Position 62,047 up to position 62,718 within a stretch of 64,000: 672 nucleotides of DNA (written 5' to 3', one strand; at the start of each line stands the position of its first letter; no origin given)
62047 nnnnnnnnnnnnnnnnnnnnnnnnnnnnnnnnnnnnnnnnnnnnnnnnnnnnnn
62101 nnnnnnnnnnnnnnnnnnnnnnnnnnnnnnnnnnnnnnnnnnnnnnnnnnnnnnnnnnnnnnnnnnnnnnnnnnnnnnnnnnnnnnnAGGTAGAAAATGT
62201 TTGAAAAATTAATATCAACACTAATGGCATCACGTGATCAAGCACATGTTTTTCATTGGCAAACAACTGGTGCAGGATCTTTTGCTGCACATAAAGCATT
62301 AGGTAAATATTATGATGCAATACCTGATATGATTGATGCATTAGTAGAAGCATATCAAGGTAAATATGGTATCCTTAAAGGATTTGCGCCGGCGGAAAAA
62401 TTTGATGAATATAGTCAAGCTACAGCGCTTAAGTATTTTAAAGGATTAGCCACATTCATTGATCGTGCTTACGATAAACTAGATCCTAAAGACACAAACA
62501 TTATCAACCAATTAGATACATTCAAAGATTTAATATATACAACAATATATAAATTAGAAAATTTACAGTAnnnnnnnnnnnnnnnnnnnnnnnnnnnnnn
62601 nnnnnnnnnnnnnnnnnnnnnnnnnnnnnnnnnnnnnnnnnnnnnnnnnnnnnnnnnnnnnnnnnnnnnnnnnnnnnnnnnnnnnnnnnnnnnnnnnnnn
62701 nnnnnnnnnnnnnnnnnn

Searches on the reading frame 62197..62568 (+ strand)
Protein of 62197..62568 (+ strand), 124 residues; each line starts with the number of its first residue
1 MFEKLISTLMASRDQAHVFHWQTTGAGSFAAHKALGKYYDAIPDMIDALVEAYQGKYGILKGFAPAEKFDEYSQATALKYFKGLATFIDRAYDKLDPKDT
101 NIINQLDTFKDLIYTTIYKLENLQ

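Call 58: search_protein_families(library=pfam, proteins=[window:62197-62568:+], max_evalue=0.01)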
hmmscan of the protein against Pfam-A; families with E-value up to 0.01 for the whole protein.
window:62197-62568:+ (124 aa): 1 family
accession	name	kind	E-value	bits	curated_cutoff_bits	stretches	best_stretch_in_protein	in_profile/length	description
PF19174.5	DUF5856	-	5.3e-17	63.1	34.6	1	20-120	1-94/94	Family of unknown function (DUF5856)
